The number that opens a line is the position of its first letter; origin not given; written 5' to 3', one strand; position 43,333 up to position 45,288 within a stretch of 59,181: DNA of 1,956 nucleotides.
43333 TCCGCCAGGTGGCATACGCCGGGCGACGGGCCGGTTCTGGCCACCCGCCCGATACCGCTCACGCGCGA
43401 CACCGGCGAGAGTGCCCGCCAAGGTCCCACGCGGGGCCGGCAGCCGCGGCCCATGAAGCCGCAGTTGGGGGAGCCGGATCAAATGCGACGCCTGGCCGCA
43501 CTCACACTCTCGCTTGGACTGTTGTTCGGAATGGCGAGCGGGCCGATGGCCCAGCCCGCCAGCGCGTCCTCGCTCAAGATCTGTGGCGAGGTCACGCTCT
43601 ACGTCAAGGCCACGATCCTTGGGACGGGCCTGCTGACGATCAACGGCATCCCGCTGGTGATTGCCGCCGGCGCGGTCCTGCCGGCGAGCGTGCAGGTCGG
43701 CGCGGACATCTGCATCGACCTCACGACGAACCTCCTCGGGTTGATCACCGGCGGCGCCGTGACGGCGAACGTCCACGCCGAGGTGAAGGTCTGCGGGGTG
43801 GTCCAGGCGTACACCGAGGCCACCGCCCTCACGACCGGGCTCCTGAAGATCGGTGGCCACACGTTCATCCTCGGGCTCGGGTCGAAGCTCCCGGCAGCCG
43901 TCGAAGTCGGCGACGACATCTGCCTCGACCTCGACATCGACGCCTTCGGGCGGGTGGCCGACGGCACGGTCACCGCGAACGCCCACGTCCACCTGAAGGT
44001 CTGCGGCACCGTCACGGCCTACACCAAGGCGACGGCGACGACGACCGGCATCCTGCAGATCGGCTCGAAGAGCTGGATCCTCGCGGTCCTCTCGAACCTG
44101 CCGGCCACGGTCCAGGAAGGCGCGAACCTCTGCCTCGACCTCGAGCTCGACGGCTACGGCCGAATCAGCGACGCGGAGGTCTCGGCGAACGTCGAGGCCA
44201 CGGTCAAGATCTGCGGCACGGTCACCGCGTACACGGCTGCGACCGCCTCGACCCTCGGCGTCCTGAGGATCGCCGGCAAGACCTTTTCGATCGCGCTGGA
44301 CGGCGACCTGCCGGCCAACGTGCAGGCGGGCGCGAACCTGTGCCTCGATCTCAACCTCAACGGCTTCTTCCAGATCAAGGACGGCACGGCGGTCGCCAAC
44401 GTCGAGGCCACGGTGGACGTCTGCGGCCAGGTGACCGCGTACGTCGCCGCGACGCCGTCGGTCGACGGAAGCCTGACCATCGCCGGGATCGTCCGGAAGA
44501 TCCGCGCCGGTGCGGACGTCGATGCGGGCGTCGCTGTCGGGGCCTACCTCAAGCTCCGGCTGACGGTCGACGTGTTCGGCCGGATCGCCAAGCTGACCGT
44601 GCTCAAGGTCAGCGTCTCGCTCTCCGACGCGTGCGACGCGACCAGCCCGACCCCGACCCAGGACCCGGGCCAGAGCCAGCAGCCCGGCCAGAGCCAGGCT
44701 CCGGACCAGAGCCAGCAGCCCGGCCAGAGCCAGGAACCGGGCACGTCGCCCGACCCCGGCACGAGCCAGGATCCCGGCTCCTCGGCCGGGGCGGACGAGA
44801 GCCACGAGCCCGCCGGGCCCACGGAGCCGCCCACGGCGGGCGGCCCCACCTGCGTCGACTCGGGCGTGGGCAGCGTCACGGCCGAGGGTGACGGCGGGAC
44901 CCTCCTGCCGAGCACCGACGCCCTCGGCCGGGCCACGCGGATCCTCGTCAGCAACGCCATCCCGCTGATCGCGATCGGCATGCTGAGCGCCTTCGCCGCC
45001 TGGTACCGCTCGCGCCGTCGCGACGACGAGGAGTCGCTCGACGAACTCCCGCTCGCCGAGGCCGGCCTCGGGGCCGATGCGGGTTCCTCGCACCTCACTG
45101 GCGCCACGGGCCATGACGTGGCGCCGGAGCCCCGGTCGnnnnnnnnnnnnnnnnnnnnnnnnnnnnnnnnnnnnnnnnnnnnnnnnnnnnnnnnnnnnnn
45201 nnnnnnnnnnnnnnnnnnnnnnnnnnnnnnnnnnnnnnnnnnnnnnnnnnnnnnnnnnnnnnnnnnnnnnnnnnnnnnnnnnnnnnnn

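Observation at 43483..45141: Secreted protein built from five tandem 70-aa two-cysteine modules, with an LPxT-like motif, a TM anchor and an acidic tail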

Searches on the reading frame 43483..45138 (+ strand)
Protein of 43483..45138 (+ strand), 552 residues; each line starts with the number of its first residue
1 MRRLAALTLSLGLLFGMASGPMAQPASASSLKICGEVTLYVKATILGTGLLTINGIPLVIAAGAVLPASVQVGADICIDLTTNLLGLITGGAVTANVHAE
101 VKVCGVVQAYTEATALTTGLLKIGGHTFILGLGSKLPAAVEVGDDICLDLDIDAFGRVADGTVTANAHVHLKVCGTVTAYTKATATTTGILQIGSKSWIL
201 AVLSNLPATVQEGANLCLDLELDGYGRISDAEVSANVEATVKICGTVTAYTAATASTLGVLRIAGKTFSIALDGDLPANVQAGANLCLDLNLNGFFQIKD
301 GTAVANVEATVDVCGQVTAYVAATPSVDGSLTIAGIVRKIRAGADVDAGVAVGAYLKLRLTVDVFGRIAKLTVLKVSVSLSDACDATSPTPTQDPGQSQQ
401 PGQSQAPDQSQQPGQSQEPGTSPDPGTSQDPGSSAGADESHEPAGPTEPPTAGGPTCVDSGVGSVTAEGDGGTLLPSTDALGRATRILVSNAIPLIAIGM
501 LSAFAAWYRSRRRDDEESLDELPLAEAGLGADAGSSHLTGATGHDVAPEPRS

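Call 5: search_protein_families(library=pfam, proteins=[window:43483-45138:+], max_evalue=10)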
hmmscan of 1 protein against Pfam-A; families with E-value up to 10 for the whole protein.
window:43483-45138:+ (552 aa): 3 families
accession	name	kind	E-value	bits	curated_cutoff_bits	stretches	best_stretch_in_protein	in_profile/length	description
PF03777.18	ChpA-C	-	0.096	13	21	1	86-106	19-39/57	ChpA-C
PF03393.22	Matrix_Pneumo_N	-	0.33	11.3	27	1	167-247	45-126/127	Pneumovirus matrix protein N-terminal domain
PF07271.16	Cytadhesin_P30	-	1.5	8.8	40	1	389-434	163-211/275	Cytadhesin P30/P32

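Call 6: search_protein_families(library=ncbifam, proteins=[window:43483-45138:+], max_evalue=10)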
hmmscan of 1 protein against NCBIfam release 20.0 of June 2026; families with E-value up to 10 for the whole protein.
window:43483-45138:+ (552 aa): 2 families
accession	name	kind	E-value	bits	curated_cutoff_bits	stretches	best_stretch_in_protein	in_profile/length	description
NF041121.1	SAV_2336_NTERM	domain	0.75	8.6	200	1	393-488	22-114/475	SAV_2336 N-terminal domain-related protein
NF033777.1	M_group_A_cterm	equivalog_domain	1.6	8.3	400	1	386-419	143-176/218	M protein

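Call 7: search_solved_structures(query=window:43483-45138:+, max_evalue=10)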
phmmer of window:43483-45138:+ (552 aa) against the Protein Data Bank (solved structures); distinct sequences matched with E-value up to 10: 2.
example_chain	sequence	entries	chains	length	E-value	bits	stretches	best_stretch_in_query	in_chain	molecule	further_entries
7jmn_P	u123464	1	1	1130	3.9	9.3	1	384-472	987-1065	Mediator of RNA polymerase II transcription subunit 16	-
8vzn_A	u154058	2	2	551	8.4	8.2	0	382-448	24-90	Feline leukemia virus subgroup C cellular receptor 2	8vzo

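Call 8: find_homologous_proteins(query=window:43483-45138:+, max_evalue=0.001)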
Query window:43483-45138:+ (552 aa): 66 proteins with E <= 0.001 among 8000 candidates.
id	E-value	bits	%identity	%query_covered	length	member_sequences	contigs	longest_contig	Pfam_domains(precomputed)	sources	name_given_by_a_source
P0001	0.0e+0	1137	100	96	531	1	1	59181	-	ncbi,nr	ncbi:MAG TPA: hypothetical protein VNL94_01195 [Candidatus Binatia bacterium]|nr:hypothetical protei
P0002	1.0e-255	868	55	97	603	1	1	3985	-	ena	-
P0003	3.1e-238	810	55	98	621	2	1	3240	-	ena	-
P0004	2.0e-233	794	57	91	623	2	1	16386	-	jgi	jgi:hypothetical protein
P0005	5.8e-223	760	54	95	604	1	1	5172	-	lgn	-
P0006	2.2e-205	701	65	96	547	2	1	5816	-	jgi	jgi:hypothetical protein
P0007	6.5e-202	690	63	97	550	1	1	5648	-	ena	-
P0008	5.7e-190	651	59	97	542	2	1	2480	-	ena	-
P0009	4.6e-189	648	61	95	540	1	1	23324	-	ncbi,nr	ncbi:MAG TPA: hypothetical protein VHL56_00085 [Candidatus Limnocylindrales bacterium]|nr:hypothetic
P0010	4.4e-187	641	59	97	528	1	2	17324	-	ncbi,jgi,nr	ncbi:MAG: hypothetical protein QOI92_523 [Chloroflexota bacterium]|jgi:hypothetical protein|nr:hypot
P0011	8.8e-187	640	60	94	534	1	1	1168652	-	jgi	jgi:hypothetical protein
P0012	1.4e-183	630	61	94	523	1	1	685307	-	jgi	jgi:hypothetical protein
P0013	1.2e-182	626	55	75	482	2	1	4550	-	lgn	-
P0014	1.7e-180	619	59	93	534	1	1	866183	-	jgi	jgi:hypothetical protein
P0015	5.4e-180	618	59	93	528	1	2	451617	-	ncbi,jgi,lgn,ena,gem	jgi:hypothetical protein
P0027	6.2e-123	429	47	77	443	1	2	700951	-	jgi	jgi:hypothetical protein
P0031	9.0e-107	376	51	57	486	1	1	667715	-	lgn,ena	-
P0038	2.7e-87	312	36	67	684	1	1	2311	PF18914.7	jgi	jgi:hypothetical protein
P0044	2.1e-78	282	39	61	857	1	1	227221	PF18914.7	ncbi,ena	-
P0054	1.9e-70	256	39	62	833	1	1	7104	PF18914.7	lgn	-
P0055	9.5e-69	251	39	70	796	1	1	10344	PF18914.7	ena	-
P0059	2.4e-63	233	43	66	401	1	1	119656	-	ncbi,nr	ncbi:MAG TPA: hypothetical protein VMP67_01610 [Candidatus Limnocylindria bacterium]|nr:hypothetical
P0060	2.6e-52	196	40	62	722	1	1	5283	PF18914.7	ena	-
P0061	3.6e-51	193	41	61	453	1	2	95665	PF18914.7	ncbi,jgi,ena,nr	ncbi:MAG TPA: hypothetical protein VM305_04655 [Candidatus Limnocylindrales bacterium]|nr:hypothetic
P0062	3.1e-48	183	44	51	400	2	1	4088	PF18914.7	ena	-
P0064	3.2e-32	130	36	62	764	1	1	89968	PF13715.13,PF11974.15,PF07210.19,PF17802.8,PF13620.13,PF22904.4,PF17210.10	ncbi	ncbi:MAG: carboxypeptidase regulatory-like domain-containing protein [Anaerolineae bacterium]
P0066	4.8e-30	123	42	39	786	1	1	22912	PF24684.2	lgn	-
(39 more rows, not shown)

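Call 12: find_encoding_contigs(protein=P0001, flank=10000, max_places=3)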
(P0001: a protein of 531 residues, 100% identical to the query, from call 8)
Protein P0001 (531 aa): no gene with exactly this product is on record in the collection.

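Call 13: find_encoding_contigs(protein=P0011, flank=10000, max_places=3)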
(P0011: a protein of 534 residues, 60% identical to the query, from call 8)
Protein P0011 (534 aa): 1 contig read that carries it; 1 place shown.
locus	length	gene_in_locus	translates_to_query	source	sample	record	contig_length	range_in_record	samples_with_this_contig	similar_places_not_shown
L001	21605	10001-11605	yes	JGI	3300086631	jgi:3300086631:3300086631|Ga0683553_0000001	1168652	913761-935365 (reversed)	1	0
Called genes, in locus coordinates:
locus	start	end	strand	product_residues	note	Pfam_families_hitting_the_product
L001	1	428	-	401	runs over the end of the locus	PF00994:MoCF_biosynth, PF18146:CinA_KH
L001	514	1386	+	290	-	-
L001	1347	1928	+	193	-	-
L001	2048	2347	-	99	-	-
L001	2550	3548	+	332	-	PF26550:Tricorn_2nd (faint), PF00930:DPPIV_N (faint), PF26549:Tricorn_N, PF07676:PD40 (faint), PF26549:Tricorn_N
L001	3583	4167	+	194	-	PF04542:Sigma70_r2, PF08281:Sigma70_r4_2, PF04545:Sigma70_r4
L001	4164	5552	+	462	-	PF07676:PD40 (faint), PF26549:Tricorn_N (weak)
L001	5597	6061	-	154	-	-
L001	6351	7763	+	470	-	PF05697:Trigger_N, PF00254:FKBP_C, PF05698:Trigger_C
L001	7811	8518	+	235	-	PF00574:CLP_protease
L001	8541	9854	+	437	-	PF06689:zf-C4_ClpX, PF01078:Mg_chelatase (faint), PF05496:RuvB_N (faint), PF00004:AAA, PF07724:AAA_2, PF07728:AAA_5 (faint), PF10431:ClpB_D2-small (weak)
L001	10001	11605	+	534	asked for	-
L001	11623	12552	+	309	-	-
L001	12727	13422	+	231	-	PF00072:Response_reg, PF00196:GerE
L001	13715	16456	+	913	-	PF00133:tRNA-synt_1, PF09334:tRNA-synt_1g (faint), PF13603:tRNA-synt_1_2, PF08264:Anticodon_1, PF10458:Val_tRNA-synt_C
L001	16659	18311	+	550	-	PF00128:Alpha-amylase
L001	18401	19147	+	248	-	-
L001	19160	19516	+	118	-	PF09723:Zn_ribbon_8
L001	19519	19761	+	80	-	-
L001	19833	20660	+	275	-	PF03631:Virul_fac_BrkB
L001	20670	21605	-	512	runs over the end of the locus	-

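Call 14: find_encoding_contigs(protein=P0031, flank=8000, max_places=2)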
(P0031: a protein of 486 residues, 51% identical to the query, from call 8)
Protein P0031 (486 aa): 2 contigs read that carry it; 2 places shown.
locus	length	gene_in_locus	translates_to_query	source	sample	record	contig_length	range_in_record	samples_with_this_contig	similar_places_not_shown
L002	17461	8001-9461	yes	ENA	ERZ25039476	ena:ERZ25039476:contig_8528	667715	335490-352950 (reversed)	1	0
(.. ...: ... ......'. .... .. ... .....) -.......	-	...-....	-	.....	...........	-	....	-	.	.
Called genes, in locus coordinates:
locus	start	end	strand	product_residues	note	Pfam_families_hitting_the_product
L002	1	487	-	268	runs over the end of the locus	PF23023:Anti-Pycsar_Apyc1, PF00753:Lactamase_B, PF12706:Lactamase_B_2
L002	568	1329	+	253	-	PF00027:cNMP_binding, PF13545:HTH_Crp_2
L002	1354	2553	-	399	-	PF00994:MoCF_biosynth, PF18146:CinA_KH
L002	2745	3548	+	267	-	PF07332:Phage_holin_3_6 (faint)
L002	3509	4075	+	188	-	-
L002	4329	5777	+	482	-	PF05697:Trigger_N, PF00254:FKBP_C, PF05698:Trigger_C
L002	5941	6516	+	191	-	PF00574:CLP_protease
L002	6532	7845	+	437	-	PF06689:zf-C4_ClpX, PF13401:AAA_22 (faint), PF01078:Mg_chelatase (faint), PF05496:RuvB_N (faint), PF00004:AAA, PF07724:AAA_2, PF07728:AAA_5 (faint), PF10431:ClpB_D2-small (weak)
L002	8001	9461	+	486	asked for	-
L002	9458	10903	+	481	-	PF00990:GGDEF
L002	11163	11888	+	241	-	PF00072:Response_reg, PF00196:GerE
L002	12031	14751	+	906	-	PF00133:tRNA-synt_1, PF09334:tRNA-synt_1g (faint), PF08264:Anticodon_1, PF10458:Val_tRNA-synt_C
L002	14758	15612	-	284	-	PF03372:Exo_endo_phos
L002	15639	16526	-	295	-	PF00528:BPD_transp_1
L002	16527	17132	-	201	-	PF00528:BPD_transp_1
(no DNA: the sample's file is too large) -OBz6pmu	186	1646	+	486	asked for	-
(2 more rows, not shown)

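Call 15: find_encoding_contigs(protein=P0059, flank=8000, max_places=2)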
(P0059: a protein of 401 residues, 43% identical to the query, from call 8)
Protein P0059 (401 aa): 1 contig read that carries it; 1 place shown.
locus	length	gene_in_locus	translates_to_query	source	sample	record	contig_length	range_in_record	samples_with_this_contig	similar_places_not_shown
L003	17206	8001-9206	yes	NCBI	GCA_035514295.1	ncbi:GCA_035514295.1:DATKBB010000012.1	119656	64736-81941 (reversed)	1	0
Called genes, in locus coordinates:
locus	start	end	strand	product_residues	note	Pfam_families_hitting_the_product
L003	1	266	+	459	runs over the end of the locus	PF03951:Gln-synt_N, PF00120:Gln-synt_C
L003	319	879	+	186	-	PF03352:Adenine_glyco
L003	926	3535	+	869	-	PF01804:Penicil_amidase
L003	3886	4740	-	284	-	PF00106:adh_short, PF13561:adh_short_C2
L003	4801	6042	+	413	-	PF07690:MFS_1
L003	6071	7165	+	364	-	PF01070:FMN_dh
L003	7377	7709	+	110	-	-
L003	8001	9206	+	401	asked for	-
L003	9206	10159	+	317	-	-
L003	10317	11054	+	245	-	PF00072:Response_reg, PF00196:GerE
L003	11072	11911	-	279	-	PF00211:Guanylate_cyc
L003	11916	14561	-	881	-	PF00931:NB-ARC (weak), PF13401:AAA_22 (weak), PF20720:nSTAND3 (weak), PF25872:HTH_77, PF13424:TPR_12 (weak)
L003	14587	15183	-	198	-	-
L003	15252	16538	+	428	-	PF04412:AcnX, PF28403:AcnX_2nd, PF28406:AcnX_3rd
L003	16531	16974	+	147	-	PF01989:AcnX_swivel_put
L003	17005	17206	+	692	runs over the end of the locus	PF03030:H_PPase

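Call 16: find_encoding_contigs(protein=P0027, flank=8000, max_places=2)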
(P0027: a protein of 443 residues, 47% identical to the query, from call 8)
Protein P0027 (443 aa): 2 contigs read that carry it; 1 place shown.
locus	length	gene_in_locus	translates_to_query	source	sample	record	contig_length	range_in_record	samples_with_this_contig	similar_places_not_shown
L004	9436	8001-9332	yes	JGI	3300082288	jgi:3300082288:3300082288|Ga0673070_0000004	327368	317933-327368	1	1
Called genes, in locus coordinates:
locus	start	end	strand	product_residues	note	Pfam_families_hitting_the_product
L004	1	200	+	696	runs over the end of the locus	-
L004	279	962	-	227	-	PF00149:Metallophos (weak)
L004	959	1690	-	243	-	-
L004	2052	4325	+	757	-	PF00082:Peptidase_S8, PF02225:PA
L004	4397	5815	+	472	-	PF05697:Trigger_N, PF00254:FKBP_C, PF05698:Trigger_C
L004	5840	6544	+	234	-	PF00574:CLP_protease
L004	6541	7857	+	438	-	PF01078:Mg_chelatase (faint), PF06689:zf-C4_ClpX, PF05496:RuvB_N (faint), PF00004:AAA, PF07724:AAA_2, PF07728:AAA_5 (faint), PF10431:ClpB_D2-small (weak)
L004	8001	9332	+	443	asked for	-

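Call 19: search_protein_families(library=pfam, proteins=[P0061, P0044, P0038, P0062, P0064, P0066], max_evalue=0.1)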
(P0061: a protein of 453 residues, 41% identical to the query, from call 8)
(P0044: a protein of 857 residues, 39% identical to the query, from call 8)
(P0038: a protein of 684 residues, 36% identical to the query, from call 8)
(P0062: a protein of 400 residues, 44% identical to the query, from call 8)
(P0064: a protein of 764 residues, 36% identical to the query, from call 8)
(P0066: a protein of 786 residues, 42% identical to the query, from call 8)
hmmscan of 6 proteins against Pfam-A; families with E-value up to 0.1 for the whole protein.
P0061 (453 aa): 3 families
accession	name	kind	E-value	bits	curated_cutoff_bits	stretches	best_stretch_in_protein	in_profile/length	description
PF18914.6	DUF5666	-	6.2e-07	30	27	0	405-449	7-56/60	Domain of unknown function (DUF5666)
PF23370.1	Vp20_capsid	-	0.006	16.6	27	0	146-176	132-162/176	Capsid protein Vp20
PF07883.17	Cupin_2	-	0.055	13.6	27.2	0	205-221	29-45/70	Cupin domain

P0044 (857 aa): 3 families
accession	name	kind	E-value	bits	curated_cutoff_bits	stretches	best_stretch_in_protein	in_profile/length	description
PF18914.6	DUF5666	-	2.6e-15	56.9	27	2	256-313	2-56/60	Domain of unknown function (DUF5666)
PF23439.1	DUF7124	-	0.0086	16.7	27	0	230-265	5-40/111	Domain of unknown function (DUF7124)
PF21963.2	TcdA1_RBD_2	-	0.012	16.3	27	1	769-798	55-84/86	TcdA1, receptor binding domain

P0038 (684 aa): 1 family
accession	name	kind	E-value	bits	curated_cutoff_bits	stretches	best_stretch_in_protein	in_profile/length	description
PF18914.6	DUF5666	-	3.5e-07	30.8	27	1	285-330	9-52/60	Domain of unknown function (DUF5666)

P0062 (400 aa): 3 families
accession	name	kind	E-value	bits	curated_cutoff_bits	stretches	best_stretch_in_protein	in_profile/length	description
PF18914.6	DUF5666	-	8.2e-08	32.9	27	1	265-316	2-52/60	Domain of unknown function (DUF5666)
PF03785.20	Peptidase_C25_C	-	0.014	15.7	25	0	272-300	3-30/79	Peptidase family C25, C terminal ig-like domain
PF16862.10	Glyco_hydro_79C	-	0.016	16.5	27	0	265-291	45-71/103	Glycosyl hydrolase family 79 C-terminal beta domain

P0064 (764 aa): 13 families
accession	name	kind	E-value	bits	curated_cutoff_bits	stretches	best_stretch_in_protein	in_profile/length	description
PF13620.12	CarboxypepD_reg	-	3.8e-26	91.7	32.3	2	553-632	2-81/82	Carboxypeptidase regulatory-like domain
PF17210.9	SdrD_B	-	3.1e-14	53.6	29.7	2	562-609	20-67/112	SdrD B-like domain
PF13715.12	CarbopepD_reg_2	-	1.4e-13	51.1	32.2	2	553-632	1-76/88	CarboxypepD_reg-like domain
PF17802.7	SpaA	-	3.6e-10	40.3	23.1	2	558-603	8-55/91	Prealbumin-like fold domain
PF11974.14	bMG3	-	5.3e-06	26.8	34.9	1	660-701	18-59/103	Bacterial alpha-2-macroglobulin MG3 domain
PF07210.18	DUF1416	-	8.9e-06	26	23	0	553-598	22-65/97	Protein of unknown function (DUF1416)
PF23193.1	NOMO_3rd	-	3.5e-05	24.3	27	1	674-714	48-88/120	NOMO third transthyretin-like domain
PF23194.1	NOMO_5th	-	0.00059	20.6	27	0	553-603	2-53/89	NOMO fifth transthyretin-like domain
PF18914.6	DUF5666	-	0.00067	20.3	27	0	225-269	5-52/60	Domain of unknown function (DUF5666)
PF14686.12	fn3_3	-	0.0017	18.5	24.4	0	688-728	29-67/75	Polysaccharide lyase family 4, domain II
PF09430.16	EMC7_beta-sandw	-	0.0041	17.7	26.6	0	570-611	11-50/122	ER membrane protein complex subunit 7, beta-sandwich domain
PF13464.11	RodZ_C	-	0.024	15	23.9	0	397-440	24-64/72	RodZ C-terminal domain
PF00775.27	Dioxygenase_C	-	0.074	12.9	27.3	0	581-602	75-96/182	Dioxygenase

P0066 (786 aa): 1 family
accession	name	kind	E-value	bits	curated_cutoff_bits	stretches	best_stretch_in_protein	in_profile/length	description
PF24684.1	Vgb_lyase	-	3.9e-20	72.3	50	1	449-593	98-281/290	Virginiamycin B lyase family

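Call 24: search_protein_families(library=pfam, proteins=[L002:9458-10900:+, L001:11623-12549:+, L003:9206-10156:+], max_evalue=0.1)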
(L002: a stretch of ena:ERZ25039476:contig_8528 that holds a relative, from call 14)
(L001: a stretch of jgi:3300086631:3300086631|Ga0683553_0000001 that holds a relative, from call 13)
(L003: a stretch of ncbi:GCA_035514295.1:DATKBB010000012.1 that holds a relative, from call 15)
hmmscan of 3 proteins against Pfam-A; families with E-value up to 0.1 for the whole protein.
L002:9458-10900:+ (481 aa): 2 families
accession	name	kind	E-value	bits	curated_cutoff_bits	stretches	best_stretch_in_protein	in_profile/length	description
PF00990.26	GGDEF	-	8.6e-33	113.8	23.8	1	321-475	3-160/161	Diguanylate cyclase, GGDEF domain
PF13185.12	GAF_2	-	0.0067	17.1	28.6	1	262-307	91-136/136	GAF domain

L001:11623-12549:+ (309 aa): 1 family
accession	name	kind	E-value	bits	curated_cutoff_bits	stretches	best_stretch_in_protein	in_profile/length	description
PF13185.12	GAF_2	-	0.00079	20.1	28.6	1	175-298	13-134/136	GAF domain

L003:9206-10156:+ (317 aa): 0 families

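Call 30: predict_structure(alignment_id=A1)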
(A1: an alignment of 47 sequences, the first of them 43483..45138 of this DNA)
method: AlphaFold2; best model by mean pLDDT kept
length: 552 residues; sequences in the alignment: 47
mean_pLDDT: 73.8   pTM: 0.30
mean pLDDT of the five models: 73.8, 73.2, 72.2, 71.5, 71.4
residues with pLDDT >= 90: 166; 70-90: 202; 50-70: 48; < 50: 136
segments of 3 or more residues with pLDDT < 50: 19-27, 233-237, 393-400, 402-406, 409-483, 520-552
pLDDT, mean of each block of 10 residues (from residue 1): 73 64 54 91 91 94 86 86 90 73 92 91 94 84 89 86 69 90 89 92 82 86 72 55 91 91 94 86 88 83 79 95 93 96 92 95 91 93 74 46 49 43 41 37 38 34 32 40 53 77 85 62 41 37 40 36
secondary structure, 60 per line:
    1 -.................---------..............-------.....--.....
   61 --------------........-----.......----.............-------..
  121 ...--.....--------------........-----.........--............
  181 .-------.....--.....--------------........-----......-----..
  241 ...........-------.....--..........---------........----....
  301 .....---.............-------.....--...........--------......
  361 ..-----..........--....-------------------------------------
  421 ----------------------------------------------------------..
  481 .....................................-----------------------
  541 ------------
elements in order: H2-18 E28-41 E49-53 E56-60 E75-82 E88-94 E99-111 E119-123 E126-130 E145-152 E158-166 E169-181 E189-193 E196-200 E215-222 E228-233 E239-251 E259-263 E266-275 E285-292 E297-305 E309-321 E329-333 E336-346 E355-362 E368-377 H380-383 H479-517
